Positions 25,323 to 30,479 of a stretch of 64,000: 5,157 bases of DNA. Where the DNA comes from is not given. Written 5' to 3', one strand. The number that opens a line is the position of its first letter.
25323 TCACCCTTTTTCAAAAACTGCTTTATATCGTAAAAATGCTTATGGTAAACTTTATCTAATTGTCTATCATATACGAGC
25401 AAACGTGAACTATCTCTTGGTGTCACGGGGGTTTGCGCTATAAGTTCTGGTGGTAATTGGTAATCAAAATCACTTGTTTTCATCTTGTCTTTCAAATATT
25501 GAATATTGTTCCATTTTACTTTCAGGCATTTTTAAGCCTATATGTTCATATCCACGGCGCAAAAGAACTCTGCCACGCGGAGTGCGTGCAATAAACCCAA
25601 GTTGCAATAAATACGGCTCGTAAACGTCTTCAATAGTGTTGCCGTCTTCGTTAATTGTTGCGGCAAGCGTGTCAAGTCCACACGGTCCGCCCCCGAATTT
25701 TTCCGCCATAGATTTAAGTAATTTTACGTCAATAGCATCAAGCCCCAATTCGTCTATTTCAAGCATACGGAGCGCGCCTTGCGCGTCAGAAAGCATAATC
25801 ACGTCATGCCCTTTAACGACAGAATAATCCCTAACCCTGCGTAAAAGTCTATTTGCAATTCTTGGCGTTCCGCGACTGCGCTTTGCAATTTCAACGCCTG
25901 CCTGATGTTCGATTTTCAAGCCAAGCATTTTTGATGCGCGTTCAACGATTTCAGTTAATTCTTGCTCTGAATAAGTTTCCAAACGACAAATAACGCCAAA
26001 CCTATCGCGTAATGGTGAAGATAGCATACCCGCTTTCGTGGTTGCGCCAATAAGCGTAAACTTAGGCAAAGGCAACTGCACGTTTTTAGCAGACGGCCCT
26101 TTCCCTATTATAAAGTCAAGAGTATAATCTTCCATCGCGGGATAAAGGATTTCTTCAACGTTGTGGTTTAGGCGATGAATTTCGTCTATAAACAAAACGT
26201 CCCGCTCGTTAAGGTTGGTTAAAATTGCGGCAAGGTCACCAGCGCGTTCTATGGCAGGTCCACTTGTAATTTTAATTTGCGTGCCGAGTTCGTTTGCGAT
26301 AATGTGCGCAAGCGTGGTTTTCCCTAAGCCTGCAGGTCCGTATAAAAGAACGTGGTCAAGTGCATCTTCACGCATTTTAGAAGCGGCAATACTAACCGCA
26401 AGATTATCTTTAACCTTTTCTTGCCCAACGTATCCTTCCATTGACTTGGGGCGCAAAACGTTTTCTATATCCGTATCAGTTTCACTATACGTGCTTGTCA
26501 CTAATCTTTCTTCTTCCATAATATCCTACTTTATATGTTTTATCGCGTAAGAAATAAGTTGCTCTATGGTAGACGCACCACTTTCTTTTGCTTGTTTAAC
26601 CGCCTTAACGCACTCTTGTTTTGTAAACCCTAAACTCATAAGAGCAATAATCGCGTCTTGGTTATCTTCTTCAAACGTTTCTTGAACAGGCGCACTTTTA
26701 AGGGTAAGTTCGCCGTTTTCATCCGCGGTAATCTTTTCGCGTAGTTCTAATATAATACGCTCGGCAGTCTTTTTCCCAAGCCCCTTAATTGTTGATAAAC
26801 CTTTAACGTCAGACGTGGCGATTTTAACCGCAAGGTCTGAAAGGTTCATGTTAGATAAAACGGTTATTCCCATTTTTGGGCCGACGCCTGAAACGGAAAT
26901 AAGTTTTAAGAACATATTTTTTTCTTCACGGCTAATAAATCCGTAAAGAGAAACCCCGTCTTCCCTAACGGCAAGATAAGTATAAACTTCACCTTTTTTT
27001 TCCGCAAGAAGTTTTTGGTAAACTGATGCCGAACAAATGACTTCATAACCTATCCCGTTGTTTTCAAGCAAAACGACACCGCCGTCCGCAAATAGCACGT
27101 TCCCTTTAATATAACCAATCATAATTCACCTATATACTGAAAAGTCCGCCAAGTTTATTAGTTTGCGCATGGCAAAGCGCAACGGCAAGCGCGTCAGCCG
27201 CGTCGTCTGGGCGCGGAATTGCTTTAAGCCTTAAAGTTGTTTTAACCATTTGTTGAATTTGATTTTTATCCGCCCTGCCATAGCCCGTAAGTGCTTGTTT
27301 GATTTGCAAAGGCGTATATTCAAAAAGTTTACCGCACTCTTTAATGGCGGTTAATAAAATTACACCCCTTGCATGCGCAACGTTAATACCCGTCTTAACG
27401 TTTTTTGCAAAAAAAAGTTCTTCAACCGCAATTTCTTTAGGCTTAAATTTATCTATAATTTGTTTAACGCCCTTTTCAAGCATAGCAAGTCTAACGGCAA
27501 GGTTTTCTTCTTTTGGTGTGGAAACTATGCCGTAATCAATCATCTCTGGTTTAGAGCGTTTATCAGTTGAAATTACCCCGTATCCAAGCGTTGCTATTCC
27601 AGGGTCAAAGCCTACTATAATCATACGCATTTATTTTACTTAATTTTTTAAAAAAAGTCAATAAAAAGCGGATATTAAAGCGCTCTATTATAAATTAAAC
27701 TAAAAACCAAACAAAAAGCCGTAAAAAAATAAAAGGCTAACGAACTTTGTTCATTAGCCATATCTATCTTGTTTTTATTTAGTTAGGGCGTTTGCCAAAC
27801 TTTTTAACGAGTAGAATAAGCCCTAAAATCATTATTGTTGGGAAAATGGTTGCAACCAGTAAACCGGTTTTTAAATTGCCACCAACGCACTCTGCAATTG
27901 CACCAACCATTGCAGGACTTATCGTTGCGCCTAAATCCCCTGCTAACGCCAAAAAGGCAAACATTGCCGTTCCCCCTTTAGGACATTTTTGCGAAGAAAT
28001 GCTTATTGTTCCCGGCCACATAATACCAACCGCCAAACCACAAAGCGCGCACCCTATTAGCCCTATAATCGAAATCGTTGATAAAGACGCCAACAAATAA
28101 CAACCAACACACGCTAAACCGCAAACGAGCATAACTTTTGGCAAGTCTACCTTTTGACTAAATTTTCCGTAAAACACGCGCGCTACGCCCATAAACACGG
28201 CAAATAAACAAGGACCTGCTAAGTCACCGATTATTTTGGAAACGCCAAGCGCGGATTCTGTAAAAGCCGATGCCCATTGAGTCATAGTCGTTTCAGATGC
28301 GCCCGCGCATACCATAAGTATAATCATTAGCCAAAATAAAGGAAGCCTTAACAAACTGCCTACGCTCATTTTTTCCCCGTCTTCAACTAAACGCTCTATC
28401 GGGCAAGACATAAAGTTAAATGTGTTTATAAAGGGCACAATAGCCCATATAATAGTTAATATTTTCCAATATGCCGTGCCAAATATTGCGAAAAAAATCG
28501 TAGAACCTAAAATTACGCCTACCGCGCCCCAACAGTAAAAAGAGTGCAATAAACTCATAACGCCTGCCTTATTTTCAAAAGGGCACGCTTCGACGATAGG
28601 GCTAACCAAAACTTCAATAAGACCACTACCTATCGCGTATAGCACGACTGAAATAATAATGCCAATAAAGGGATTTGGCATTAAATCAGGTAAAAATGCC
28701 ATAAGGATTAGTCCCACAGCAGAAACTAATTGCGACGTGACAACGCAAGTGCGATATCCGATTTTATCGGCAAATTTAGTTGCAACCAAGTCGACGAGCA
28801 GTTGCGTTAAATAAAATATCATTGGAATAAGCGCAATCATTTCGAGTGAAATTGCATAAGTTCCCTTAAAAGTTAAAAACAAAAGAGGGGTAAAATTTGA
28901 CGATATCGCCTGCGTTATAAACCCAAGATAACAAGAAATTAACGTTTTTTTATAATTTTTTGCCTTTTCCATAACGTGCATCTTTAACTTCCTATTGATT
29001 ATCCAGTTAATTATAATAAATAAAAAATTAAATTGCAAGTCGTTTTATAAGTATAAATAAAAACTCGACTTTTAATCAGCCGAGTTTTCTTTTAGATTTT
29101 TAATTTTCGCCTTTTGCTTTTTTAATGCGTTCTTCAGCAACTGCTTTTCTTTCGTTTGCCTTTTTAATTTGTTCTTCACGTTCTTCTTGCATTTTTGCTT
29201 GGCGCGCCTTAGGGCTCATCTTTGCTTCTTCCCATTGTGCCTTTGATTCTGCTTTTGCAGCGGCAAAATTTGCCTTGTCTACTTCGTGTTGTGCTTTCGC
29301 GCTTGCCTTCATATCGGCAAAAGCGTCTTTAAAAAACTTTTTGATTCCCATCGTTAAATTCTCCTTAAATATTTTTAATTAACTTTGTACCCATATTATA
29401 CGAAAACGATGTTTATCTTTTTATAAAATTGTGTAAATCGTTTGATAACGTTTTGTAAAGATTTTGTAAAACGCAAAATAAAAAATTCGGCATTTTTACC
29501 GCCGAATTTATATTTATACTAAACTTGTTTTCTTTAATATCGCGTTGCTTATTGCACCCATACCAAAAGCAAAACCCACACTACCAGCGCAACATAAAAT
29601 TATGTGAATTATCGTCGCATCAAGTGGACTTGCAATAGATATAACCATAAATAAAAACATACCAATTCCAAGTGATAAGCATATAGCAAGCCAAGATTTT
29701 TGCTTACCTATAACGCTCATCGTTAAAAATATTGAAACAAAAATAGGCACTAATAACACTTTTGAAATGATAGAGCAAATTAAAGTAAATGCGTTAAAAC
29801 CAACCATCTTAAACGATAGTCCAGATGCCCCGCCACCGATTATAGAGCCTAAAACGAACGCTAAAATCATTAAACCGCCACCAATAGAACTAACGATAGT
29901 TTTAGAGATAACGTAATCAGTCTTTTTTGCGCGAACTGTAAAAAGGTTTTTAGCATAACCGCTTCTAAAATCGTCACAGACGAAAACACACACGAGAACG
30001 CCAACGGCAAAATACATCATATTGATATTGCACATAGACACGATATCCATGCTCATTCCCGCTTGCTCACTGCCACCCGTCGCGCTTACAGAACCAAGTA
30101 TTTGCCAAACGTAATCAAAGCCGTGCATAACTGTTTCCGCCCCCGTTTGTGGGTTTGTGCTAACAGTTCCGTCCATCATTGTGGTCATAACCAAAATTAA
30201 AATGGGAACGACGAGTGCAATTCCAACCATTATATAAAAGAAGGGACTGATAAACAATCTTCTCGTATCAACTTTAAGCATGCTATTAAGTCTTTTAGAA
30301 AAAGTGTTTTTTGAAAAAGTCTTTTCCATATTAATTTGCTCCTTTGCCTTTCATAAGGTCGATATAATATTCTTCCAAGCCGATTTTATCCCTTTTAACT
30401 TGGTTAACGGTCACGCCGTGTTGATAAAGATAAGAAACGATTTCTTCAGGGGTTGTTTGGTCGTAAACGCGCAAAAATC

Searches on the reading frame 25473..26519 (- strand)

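Call 83: search_protein_families(library=pfam, proteins=[window:25473-26519:-], max_evalue=0.0001)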
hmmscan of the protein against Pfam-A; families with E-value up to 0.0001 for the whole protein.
window:25473-26519:- (349 aa): 12 families
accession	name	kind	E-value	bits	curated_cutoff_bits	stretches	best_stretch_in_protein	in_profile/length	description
PF05496.18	RuvB_N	-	1.2e-79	266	27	1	22-180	1-159/159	Holliday junction DNA helicase RuvB P-loop domain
PF17864.7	AAA_lid_4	-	2e-29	101.6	27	1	183-256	1-74/74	RuvB AAA lid domain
PF05491.19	RuvB_C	-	1.5e-24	86.1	24.7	1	257-327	1-71/72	RuvB C-terminal winged helix domain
PF00004.35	AAA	-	3.5e-21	76.5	21.2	1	57-179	1-128/131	ATPase family associated with various cellular activities (AAA)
PF07728.20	AAA_5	-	3.8e-10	40.4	22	1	56-174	1-139/139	AAA domain (dynein-related subfamily)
PF05673.19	DUF815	-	5.9e-07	29.3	23.8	0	26-114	26-116/249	Protein of unknown function (DUF815)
PF06068.19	TIP49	-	2.4e-06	27.4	23.8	1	25-85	21-81/347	TIP49 P-loop domain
PF13191.12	AAA_16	-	1.6e-05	25.9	32.6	0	47-92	17-63/167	AAA ATPase domain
PF01078.27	Mg_chelatase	-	2.4e-05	24.3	20.3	0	31-76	6-44/207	Magnesium chelatase, subunit ChlI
PF13173.12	AAA_14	-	5.2e-05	23.7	27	1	57-137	5-94/129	AAA domain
PF00910.28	RNA_helicase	-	5.8e-05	24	21.5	0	57-123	1-69/105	RNA helicase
PF25199.1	nSTAND_NTPase5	-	6.1e-05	23.3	34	0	36-132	24-123/145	Novel STAND NTPase 5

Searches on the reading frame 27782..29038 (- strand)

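Call 76: search_protein_families(library=pfam, proteins=[window:27782-29038:-], max_evalue=0.0001)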
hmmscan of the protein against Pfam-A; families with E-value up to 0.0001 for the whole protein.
window:27782-29038:- (419 aa): 1 family
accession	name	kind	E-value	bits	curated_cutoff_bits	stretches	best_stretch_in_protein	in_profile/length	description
PF07690.21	MFS_1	-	2.8e-26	92.7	33.4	1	39-375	5-347/347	Major Facilitator Superfamily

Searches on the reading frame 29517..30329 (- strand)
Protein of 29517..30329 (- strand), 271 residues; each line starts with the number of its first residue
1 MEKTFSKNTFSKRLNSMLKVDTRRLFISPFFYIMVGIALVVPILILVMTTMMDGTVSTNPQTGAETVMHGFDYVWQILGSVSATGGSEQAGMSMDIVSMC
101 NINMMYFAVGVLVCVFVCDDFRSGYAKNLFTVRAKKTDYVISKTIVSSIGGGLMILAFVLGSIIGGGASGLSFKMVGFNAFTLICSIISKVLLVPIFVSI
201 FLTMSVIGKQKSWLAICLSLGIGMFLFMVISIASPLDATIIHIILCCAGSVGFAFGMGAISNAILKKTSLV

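Call 76: search_protein_families(library=pfam, proteins=[window:29517-30329:-], max_evalue=0.0001)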
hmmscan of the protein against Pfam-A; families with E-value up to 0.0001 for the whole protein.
window:29517-30329:- (271 aa): 1 family
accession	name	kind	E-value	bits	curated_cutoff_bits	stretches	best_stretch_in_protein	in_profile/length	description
PF12730.13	ABC2_membrane_4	-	9.6e-07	29.4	27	1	28-223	12-176/179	ABC-2 family transporter protein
